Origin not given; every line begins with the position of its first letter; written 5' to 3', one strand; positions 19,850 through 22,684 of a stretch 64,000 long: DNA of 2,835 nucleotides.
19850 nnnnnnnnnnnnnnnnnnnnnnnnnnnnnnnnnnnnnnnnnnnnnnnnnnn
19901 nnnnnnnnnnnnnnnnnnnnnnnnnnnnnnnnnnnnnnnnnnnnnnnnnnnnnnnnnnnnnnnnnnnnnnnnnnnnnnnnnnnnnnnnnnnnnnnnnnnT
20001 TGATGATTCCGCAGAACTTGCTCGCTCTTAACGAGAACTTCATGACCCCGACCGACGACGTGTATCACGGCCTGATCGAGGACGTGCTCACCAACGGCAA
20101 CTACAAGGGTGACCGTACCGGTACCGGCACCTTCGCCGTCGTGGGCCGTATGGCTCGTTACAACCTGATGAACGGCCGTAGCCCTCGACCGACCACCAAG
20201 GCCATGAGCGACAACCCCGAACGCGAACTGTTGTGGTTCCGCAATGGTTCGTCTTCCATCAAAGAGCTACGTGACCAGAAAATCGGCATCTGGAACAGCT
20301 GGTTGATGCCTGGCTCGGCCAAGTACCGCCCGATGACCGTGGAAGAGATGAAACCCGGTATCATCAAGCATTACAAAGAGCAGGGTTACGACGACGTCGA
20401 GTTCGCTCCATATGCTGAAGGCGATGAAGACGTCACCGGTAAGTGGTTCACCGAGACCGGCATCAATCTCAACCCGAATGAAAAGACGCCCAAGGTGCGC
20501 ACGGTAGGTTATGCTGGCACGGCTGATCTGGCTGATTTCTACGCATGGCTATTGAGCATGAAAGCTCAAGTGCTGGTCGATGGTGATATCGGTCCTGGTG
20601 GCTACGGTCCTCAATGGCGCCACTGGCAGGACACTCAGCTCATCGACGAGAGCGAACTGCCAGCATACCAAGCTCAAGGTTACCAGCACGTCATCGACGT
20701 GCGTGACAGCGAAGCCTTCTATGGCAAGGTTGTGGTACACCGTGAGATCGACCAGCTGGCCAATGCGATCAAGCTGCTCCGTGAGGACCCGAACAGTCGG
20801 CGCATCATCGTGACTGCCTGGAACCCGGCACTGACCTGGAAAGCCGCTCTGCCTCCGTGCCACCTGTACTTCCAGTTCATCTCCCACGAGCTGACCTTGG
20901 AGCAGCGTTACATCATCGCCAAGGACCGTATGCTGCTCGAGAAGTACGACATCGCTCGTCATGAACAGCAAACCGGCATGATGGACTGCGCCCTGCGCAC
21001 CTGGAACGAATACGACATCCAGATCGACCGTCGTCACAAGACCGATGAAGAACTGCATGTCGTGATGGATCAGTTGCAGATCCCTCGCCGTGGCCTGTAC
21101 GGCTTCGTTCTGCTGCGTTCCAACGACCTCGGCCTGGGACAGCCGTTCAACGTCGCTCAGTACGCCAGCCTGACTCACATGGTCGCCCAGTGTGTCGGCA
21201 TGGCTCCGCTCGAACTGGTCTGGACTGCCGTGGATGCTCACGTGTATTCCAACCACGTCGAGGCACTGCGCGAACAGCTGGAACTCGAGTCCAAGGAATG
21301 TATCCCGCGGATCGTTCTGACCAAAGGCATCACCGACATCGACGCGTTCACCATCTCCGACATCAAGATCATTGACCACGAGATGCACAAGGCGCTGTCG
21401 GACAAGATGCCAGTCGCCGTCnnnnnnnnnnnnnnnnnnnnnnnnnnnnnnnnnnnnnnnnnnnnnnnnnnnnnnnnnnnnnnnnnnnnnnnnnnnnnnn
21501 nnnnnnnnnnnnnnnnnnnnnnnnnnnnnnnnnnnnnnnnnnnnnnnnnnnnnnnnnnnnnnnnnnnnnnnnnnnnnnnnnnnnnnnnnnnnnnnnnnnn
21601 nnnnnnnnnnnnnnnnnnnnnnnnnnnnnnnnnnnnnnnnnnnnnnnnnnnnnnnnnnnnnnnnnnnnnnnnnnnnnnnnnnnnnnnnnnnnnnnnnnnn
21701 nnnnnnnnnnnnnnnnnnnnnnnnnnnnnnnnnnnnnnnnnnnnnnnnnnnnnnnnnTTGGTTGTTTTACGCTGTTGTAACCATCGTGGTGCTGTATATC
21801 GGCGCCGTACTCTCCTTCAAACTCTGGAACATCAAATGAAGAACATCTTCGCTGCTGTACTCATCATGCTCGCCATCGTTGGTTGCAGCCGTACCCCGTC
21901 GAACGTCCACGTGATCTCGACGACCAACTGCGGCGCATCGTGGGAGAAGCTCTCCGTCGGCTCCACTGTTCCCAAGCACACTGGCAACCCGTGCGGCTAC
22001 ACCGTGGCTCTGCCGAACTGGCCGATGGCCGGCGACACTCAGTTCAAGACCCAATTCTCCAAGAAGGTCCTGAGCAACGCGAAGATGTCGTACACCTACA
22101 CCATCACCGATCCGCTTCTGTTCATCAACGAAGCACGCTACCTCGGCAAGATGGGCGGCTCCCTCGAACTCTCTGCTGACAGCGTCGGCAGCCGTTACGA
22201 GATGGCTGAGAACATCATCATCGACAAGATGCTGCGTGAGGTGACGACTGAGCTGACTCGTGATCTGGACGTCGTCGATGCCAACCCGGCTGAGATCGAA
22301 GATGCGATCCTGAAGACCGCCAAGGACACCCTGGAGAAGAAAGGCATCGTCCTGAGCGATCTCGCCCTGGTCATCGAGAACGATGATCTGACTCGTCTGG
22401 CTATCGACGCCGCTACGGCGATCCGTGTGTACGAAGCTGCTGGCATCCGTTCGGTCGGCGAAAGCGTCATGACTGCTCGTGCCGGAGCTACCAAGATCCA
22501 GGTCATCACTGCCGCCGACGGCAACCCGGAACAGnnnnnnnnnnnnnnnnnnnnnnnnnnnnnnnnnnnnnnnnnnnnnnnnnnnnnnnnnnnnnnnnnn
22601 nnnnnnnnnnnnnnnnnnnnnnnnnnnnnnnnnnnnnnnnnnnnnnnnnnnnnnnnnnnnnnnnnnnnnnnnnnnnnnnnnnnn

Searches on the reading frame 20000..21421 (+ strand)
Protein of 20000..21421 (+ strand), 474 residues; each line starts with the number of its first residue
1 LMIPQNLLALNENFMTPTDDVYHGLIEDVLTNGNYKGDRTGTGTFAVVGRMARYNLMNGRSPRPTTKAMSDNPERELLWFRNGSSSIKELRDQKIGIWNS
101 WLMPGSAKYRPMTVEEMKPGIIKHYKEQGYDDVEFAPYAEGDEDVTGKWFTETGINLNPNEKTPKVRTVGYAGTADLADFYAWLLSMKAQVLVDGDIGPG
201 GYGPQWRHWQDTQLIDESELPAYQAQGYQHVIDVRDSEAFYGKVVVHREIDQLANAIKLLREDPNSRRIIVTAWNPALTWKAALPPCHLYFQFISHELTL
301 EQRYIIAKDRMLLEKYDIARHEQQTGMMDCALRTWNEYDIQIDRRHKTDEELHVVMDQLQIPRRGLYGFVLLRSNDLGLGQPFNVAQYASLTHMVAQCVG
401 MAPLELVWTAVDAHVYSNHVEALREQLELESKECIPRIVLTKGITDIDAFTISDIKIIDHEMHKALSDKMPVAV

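Call 12: search_protein_families(library=phrogs, proteins=[window:20000-21421:+], max_evalue=0.00001)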
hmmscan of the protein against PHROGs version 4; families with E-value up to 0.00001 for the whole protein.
window:20000-21421:+ (474 aa): 4 families
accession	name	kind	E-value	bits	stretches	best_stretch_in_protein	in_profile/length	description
phrog_160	-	DNA, RNA and nucleotide metabolism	3.2e-73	247.5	1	13-472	27-308/335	thymidylate synthase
phrog_5682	-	DNA, RNA and nucleotide metabolism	6.4e-34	118.1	2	371-471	106-208/209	thymidylate synthase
phrog_5131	-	DNA, RNA and nucleotide metabolism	5e-12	46.8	0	194-288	95-154/357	thymidylate synthase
phrog_3676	-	DNA, RNA and nucleotide metabolism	1.7e-06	28.5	0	194-282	98-145/351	thymidylate synthase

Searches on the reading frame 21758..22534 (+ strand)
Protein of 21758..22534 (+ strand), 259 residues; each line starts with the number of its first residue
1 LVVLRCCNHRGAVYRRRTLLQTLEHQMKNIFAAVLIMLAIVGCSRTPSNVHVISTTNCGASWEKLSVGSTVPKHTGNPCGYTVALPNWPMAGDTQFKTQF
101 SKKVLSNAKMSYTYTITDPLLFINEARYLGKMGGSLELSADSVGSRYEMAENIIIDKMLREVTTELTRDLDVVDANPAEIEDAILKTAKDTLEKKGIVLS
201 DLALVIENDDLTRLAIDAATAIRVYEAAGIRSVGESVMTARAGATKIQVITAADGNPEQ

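Call 100: search_protein_families(library=pfam, proteins=[window:21758-22534:+], max_evalue=0.01)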
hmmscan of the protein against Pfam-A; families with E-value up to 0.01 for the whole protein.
window:21758-22534:+ (259 aa): 1 family
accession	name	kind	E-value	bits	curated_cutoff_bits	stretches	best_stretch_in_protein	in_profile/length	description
PF01145.31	Band_7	-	0.0098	16.4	23.6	0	100-203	54-141/176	SPFH domain / Band 7 family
